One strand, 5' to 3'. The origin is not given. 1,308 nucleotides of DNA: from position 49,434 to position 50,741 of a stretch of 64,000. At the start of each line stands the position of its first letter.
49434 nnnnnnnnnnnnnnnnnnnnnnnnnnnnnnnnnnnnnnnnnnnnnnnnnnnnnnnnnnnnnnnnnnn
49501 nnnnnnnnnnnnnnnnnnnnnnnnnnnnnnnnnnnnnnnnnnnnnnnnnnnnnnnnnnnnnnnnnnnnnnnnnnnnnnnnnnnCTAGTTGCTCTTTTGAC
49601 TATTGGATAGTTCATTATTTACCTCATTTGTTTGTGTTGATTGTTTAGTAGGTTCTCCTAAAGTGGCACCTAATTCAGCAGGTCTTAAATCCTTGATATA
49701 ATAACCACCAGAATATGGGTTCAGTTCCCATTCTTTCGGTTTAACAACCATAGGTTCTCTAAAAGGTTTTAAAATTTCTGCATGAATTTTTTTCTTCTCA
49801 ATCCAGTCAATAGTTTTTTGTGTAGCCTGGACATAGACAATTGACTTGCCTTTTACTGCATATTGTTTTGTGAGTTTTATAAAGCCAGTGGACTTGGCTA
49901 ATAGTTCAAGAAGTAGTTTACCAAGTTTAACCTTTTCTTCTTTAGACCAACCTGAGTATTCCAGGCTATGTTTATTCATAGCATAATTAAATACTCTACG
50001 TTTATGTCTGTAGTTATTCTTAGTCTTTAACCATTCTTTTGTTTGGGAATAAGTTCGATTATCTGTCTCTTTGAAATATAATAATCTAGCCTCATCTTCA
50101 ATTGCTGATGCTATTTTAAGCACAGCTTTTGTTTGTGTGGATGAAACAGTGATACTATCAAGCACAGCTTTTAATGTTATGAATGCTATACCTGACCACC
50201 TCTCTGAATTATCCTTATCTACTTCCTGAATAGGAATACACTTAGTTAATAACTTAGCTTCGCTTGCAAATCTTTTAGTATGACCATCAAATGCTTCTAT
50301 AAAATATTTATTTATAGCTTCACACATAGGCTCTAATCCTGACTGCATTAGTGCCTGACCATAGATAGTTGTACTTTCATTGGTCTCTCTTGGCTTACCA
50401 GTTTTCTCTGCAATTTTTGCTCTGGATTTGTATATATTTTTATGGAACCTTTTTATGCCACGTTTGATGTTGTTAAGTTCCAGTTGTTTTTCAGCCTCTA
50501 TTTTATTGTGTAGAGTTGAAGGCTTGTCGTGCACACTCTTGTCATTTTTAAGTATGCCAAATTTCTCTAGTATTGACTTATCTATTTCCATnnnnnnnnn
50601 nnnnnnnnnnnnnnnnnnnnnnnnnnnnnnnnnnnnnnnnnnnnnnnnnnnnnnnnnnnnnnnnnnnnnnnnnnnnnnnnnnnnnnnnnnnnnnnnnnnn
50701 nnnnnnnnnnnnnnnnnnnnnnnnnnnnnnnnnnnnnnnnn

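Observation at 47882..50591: T7-type RNA polymerase encoded as two ORFs, split exactly at the N-terminal-domain boundary with a dedicated ribosome-binding site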

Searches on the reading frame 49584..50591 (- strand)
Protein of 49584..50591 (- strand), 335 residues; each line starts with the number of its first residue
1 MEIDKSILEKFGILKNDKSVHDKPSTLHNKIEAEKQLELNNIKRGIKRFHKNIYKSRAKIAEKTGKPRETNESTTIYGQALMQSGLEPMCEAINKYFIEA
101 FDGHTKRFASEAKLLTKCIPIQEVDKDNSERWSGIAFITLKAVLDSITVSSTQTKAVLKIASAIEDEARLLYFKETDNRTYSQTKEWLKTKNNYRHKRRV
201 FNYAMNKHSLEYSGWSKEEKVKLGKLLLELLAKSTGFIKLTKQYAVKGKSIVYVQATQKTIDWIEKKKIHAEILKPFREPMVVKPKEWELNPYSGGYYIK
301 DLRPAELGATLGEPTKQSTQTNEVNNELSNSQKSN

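Call 3: search_protein_families(library=pfam, proteins=[window:49584-50591:-], max_evalue=0.01)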
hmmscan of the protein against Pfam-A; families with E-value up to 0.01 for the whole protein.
window:49584-50591:- (335 aa): 2 families
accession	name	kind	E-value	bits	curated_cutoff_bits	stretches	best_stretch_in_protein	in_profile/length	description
PF14700.11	RPOL_N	-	2.5e-11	44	30.1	1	135-299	91-295/334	DNA-directed RNA polymerase N-terminal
PF07313.18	AmiA-like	-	0.0093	15.9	27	0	182-280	49-146/202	N-acetylmuramoyl-L-alanine amidase-like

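Call 6: search_dna_similar(query=window:49584-50591:-, collection=phages, mode=protein, max_rows=30)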
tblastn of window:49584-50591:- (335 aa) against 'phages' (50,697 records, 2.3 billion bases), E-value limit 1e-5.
Records with a match: 351; places in all: 351; records where one place covers at least 80% of the query: 113.
Best place of each record, by identity: <60% 351.
By first word of the organism name: Yersinia 66; Klebsiella 56; Salmonella 34; Escherichia 29; Pelagibacter 27; Rhizobium 27; Ralstonia 25; Roseobacter 9; Enterobacteria 9; Shigella 7; and 24 more.
By host as written in the record: - 49; Yersinia pestis 31; Klebsiella pneumoniae 29; Escherichia coli 17; Ralstonia solanacearum 12; Candidatus Pelagibacter sp. HTCC7211 9; Candidatus Pelagibacter ubique HTCC1062 9; Paracoccaceae bacterium strain FZCC0023 5; and 112 more.
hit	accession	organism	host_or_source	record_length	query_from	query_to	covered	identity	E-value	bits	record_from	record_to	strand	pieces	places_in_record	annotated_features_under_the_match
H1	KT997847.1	uncultured phage_Deep1-GF2-KM23-C739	0.2-5 um-sized marine plankton sample ...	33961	28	297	81%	55.6%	3e-90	300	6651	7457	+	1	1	DNA-directed RNA polymerase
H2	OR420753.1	Pelagibacter phage HTVC041P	Candidatus Pelagibacter ubique HTCC1063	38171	8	323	94%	28.7%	6e-25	111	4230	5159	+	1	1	RNA polymerase (x2)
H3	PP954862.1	Pseudomonas phage Oiolarie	Pseudomonas taiwanensis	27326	12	303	87%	30.1%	3e-20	97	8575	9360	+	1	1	RNA polymerase | endonuclease VII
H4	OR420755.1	Roseobacter phage CRP-113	Paracoccaceae bacterium strain FZCC0023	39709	4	310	92%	28.1%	5e-17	88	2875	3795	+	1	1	RNA polymerase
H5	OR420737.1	Roseobacter phage CRP-171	Paracoccaceae bacterium strain FZCC0023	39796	4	310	92%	28.1%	8e-17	87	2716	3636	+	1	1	RNA polymerase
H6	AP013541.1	uncultured phage_MedDCM-OCT-S42-C7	metagenomic fosmid library constructed ...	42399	13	307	88%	29.0%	4e-20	97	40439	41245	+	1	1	none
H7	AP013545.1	uncultured phage MedDCM-OCT-S46-C10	metagenomic fosmid library constructed ...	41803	14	307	88%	29.1%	1e-19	96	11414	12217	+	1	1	Mitochondrial DNA-directed RNA polymerase (RPO41)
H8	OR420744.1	Pelagibacter phage HTVC134P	Candidatus Pelagibacter sp. HTCC7211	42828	14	307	88%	29.1%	1e-19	96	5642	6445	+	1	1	RNA polymerase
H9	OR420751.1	Pelagibacter phage HTVC309P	Candidatus Pelagibacter sp.FZCC0233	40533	14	307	88%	29.1%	1e-19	96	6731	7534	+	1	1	RNA polymerase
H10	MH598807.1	Pelagibacter phage HTVC120P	Candidatus Pelagibacter sp. HTCC7211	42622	14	307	88%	29.1%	1e-19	96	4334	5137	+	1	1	RNA polymerase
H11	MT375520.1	Pelagibacter phage Bylgja EXVC010P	Candidatus Pelagibacter sp H2P3alpha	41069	14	307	88%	28.4%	6e-19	94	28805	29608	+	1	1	RNA polymerase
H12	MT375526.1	Pelagibacter phage Himinglaeva EXVC011P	Candidatus Pelagibacter sp H2P3alpha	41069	14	307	88%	28.4%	6e-19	94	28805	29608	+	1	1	RNA polymerase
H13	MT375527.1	Pelagibacter phage Hroenn EXVC015P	Candidatus Pelagibacter sp H2P3alpha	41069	14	307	88%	28.4%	6e-19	94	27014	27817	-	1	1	RNA polymerase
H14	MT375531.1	Pelagibacter phage Unn EXVC019P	Candidatus Pelagibacter sp H2P3alpha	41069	14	307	88%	28.4%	6e-19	94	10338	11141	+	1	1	RNA polymerase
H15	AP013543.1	uncultured phage_MedDCM-OCT-S30-C28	metagenomic fosmid library constructed ...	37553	31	311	84%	29.4%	5e-26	114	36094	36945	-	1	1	RNA polymerase | DNA-directed RNA polymerase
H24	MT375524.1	Pelagibacter phage Gjalp EXVC020P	Candidatus Pelagibacter ubique HTCC1062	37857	31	311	84%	28.4%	5e-27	117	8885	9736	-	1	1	RNA polymerase | DNA dependent RNA polymerase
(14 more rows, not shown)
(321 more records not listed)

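Call 10: get_annotated_region(hit=H24, flank=2500)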
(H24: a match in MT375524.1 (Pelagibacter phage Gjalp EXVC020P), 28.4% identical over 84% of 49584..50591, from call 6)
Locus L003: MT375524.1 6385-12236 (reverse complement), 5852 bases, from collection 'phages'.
description: Pelagibacter phage Gjalp EXVC020P, complete genome.
organism: Pelagibacter phage Gjalp EXVC020P (NCBI taxid 2736228)
taxonomy: Viruses; Duplodnaviria; Heunggongvirae; Uroviricota; Caudoviricetes; Autographiviridae; Fussvirus
host: Candidatus Pelagibacter ubique HTCC1062; source: -; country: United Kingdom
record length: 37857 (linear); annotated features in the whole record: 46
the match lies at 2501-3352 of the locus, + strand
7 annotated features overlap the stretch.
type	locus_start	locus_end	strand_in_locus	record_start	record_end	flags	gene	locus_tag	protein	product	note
CDS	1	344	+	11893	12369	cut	-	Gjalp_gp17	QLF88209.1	hypothetical protein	-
CDS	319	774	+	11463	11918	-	-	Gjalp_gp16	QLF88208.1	hemagglutinin A like protein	-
CDS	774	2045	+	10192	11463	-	-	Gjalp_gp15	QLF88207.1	integrase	-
CDS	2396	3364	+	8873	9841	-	-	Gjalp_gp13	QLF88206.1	RNA polymerase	-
CDS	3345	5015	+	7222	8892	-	-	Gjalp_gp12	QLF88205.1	DNA dependent RNA polymerase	-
CDS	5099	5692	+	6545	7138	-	-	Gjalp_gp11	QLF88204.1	ssDNA-binding protein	-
CDS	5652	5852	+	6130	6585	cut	-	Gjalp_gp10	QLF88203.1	endodeoxyribonuclease I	-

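Call 11: get_annotated_region(hit=H15, flank=2500)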
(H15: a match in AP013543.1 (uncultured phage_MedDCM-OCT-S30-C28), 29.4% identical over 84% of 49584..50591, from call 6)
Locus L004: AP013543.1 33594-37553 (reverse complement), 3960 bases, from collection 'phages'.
description: Uncultured phage_MedDCM-OCT-S30-C28 DNA, complete genome, group G8, isolate: uvMED-CGR-U-MedDCM-OCT-S30-C28.
organism: uncultured phage_MedDCM-OCT-S30-C28 (NCBI taxid 2741076)
taxonomy: Viruses; Duplodnaviria; Heunggongvirae; Uroviricota; Caudoviricetes; Autographiviridae; Fussvirus; Fussvirus S30C28
host: -; source: metagenomic fosmid library constructed from the 0.2-5um-size plankton collected from the deep chlorophyll ...; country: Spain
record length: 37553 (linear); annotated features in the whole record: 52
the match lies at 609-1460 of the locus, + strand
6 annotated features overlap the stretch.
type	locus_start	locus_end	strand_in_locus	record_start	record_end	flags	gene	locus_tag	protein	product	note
CDS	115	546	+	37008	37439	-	-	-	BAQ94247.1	hypothetical protein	-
tRNA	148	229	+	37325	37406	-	-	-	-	-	hypothetical protein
CDS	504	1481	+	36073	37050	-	-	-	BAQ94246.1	RNA polymerase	-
CDS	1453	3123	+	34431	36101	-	-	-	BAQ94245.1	DNA-directed RNA polymerase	-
CDS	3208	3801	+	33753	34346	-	-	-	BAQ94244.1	single-stranded DNA-binding protein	-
CDS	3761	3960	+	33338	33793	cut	-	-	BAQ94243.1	endodeoxyribonuclease I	-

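Call 15: search_solved_structures(query=window:49584-50591:-, max_evalue=0.01, show_alignments=2)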
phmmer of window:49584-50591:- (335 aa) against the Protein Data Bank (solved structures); distinct sequences matched with E-value up to 0.01: 5.
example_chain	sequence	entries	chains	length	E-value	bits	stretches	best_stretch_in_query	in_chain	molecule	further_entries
1aro_P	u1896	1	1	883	1.4e-10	44.1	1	133-310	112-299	T7 RNA POLYMERASE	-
2pi4_A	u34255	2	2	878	1.4e-10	44.1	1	133-310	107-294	DNA-directed RNA polymerase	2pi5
1cez_A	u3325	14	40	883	1.4e-10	44.1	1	133-310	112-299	PROTEIN (BACTERIOPHAGE T7 RNA POLYMERASE) | DNA-DIRECTED RNA POLYMERASE | BACTERIOPHAGE T7 RNA POLYMERASE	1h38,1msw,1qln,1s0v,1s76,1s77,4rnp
9yxm_A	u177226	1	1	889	1.5e-10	44.1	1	133-310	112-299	RNA polymerase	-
3e2e_A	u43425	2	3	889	2.3e-09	40.2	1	133-310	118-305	DNA-directed RNA polymerase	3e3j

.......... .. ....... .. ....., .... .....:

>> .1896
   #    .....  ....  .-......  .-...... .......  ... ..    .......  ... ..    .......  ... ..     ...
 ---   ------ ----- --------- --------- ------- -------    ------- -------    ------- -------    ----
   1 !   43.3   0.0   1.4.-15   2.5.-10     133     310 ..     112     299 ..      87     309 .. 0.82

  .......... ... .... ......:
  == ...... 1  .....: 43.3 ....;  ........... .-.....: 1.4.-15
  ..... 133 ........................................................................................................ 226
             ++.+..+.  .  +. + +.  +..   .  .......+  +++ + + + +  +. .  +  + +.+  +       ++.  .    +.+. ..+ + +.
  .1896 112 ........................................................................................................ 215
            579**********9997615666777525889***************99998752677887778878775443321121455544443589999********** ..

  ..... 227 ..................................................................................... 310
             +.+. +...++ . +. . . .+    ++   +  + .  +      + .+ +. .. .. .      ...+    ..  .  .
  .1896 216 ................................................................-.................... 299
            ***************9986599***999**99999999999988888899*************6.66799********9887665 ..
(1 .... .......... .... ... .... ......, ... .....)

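Call 18: find_encoding_contigs(protein=window:49584-50591:-, flank=3000, max_places=6)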
Protein window:49584-50591:- (335 aa): 1 contig read that carries it; 1 place shown.
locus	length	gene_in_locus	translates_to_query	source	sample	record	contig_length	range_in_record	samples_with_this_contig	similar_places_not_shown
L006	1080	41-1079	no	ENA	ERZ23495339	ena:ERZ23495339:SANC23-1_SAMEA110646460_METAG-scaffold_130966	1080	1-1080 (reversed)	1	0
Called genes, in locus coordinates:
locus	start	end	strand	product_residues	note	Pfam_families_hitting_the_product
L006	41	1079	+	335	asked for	PF14700:RPOL_N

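Call 20: find_homologous_proteins(query=window:49584-50591:-, max_evalue=0.00001)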
Query window:49584-50591:- (335 aa): 61 proteins with E <= 0.00001 among 1597 candidates.
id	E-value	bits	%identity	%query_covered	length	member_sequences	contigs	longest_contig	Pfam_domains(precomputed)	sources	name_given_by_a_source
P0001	5.7e-216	734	100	100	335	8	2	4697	PF14700.12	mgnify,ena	mgnify:FL=1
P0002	8.6e-201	684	92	100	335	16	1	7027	PF14700.12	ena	-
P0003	1.1e-199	680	92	99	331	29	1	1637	PF14700.12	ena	-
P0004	1.1e-173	595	81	98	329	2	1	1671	PF14700.12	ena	-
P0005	2.7e-171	587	79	100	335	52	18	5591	PF14700.12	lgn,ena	-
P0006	8.0e-171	585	80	98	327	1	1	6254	PF14700.12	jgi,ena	-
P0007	8.3e-170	582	79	98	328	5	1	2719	PF14700.12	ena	-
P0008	1.0e-168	578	81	98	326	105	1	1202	PF14700.12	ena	-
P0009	3.8e-167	573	84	91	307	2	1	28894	PF14700.12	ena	-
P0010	4.8e-167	573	78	98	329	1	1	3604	PF14700.12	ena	-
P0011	8.7e-161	552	78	98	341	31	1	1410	PF14700.12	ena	-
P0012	1.5e-160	552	77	98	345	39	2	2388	PF14700.12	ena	-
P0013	2.0e-158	545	77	98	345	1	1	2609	PF14700.12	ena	-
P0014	6.1e-157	540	75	98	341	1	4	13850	PF14700.12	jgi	jgi:DNA-directed RNA polymerase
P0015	6.4e-157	540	75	98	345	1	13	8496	PF14700.12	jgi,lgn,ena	-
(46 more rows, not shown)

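Call 21: find_related_loci(query=window:49584-50591:-, collection=viral_contigs, flank=4000)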
Query window:49584-50591:- (335 aa) in viral_contigs; peptide patterns used: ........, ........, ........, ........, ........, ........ (x = any residue, [..] = any of these).
14 stretches matched a pattern; 1 encode a relative of the query (tblastn E <= 1e-3); 1 distinct loci.
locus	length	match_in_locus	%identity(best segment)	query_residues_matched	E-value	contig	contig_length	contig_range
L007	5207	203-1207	93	1-335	0e+0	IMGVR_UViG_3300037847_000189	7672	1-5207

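Call 23: find_related_loci(query=A1, collection=viral_contigs, flank=3500)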
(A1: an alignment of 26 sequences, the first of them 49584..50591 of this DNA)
Query A1 (335 aa) in viral_contigs; peptide patterns used: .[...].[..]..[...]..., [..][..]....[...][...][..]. (x = any residue, [..] = any of these).
319 stretches matched a pattern; 190 encode a relative of the query (tblastn E <= 1e-3); the best 80 are kept; 80 distinct loci.
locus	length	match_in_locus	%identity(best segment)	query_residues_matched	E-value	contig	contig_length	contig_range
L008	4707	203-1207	93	1-335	0e+0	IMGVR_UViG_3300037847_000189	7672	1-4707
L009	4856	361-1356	81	1-334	8e-176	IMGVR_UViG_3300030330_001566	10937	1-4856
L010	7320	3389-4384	81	1-334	1e-174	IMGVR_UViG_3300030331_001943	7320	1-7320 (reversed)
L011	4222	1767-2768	79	1-334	1e-176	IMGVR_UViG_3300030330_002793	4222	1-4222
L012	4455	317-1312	80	1-334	1e-175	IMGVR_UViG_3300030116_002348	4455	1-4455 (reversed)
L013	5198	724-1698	76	1-328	2e-168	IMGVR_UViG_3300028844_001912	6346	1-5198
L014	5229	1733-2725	75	1-334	1e-169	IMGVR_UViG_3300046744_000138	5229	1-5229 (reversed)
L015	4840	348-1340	75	1-334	4e-168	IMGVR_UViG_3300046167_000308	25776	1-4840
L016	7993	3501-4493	75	1-334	8e-167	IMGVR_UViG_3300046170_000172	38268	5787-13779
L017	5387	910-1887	79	1-328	7e-167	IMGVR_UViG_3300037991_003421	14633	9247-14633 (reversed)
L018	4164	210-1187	79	1-328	2e-171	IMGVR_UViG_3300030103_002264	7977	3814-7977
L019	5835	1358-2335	79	1-328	4e-167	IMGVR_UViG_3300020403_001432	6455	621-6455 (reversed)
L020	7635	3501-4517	73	1-334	2e-164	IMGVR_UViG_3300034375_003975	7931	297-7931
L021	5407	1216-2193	78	1-328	3e-166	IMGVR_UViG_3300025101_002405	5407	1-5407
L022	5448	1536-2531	77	1-334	8e-165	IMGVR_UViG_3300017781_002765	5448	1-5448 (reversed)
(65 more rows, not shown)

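Call 45: get_annotated_region(hit=H3, flank=3500)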
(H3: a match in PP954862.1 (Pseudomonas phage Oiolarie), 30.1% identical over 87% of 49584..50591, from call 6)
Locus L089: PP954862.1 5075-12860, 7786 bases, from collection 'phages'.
description: Pseudomonas phage Oiolarie, complete genome.
organism: Pseudomonas phage Oiolarie (NCBI taxid 3243728)
taxonomy: Viruses; Duplodnaviria; Heunggongvirae; Uroviricota; Caudoviricetes
host: Pseudomonas taiwanensis; source: soil; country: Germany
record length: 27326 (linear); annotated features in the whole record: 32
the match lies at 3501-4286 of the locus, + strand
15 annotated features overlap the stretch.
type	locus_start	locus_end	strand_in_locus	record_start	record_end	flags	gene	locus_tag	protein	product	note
CDS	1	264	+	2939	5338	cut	-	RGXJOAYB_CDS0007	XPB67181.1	DNA polymerase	-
CDS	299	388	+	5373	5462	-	-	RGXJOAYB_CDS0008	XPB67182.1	hypothetical protein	-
CDS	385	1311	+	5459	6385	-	-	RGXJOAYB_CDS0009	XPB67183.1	hypothetical protein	-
CDS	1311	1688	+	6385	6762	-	-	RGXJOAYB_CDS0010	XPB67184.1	hypothetical protein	-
CDS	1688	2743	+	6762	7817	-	-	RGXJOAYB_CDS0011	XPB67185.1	exonuclease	-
CDS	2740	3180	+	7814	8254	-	-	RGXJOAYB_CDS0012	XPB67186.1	hypothetical protein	-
CDS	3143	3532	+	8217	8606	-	-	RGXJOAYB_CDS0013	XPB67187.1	endonuclease VII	-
CDS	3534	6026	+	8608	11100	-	-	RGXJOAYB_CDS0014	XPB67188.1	RNA polymerase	-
CDS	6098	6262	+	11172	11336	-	-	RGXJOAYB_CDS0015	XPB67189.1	hypothetical protein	-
CDS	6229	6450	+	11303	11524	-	-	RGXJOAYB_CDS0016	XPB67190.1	hypothetical protein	-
CDS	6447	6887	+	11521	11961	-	-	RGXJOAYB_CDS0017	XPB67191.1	acetyltransferase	-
CDS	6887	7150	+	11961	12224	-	-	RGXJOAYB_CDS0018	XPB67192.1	hypothetical protein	-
CDS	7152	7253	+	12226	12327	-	-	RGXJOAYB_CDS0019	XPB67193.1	hypothetical protein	-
CDS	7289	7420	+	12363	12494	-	-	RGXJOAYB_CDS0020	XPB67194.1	hypothetical protein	-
CDS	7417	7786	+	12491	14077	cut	-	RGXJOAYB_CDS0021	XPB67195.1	head-tail adaptor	-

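Call 59: find_related_loci(query=A3, collection=genome_contigs, flank=3000)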
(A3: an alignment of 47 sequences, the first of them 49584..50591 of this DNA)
Query A3 (335 aa) in genome_contigs; peptide patterns used: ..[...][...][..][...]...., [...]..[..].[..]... (x = any residue, [..] = any of these).
12 stretches matched a pattern, but none encodes a relative of the query by tblastn (E <= 1e-3).

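Call 62: predict_structure(alignment_id=A3)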
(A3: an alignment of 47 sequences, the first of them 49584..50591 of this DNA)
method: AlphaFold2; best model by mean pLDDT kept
length: 335 residues; sequences in the alignment: 47
mean_pLDDT: 66.8   pTM: 0.54
mean pLDDT of the five models: 66.8, 66.8, 66.2, 65.6, 64.9
residues with pLDDT >= 90: 0; 70-90: 180; 50-70: 83; < 50: 72
segments of 3 or more residues with pLDDT < 50: 1-3, 14-24, 269-288, 290-292, 294-298, 310-335
pLDDT, mean of each block of 10 residues (from residue 1): 51 45 56 74 70 60 59 61 84 87 68 82 77 87 73 84 86 84 81 74 79 81 89 83 67 75 62 40 43 46 52 32 29 32
secondary structure, 60 per line:
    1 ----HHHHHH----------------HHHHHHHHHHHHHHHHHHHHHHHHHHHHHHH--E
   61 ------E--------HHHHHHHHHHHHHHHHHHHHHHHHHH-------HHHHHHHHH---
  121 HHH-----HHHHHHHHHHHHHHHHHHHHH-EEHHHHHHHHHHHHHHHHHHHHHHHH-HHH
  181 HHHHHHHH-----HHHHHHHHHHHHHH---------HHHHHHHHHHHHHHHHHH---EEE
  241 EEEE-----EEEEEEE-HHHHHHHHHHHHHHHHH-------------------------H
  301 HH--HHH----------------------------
elements in order: H5-10 H27-57 H76-101 H109-117 H129-149 H153-176 H178-188 H194-207 H217-234 E238-244 E250-256 H258-274
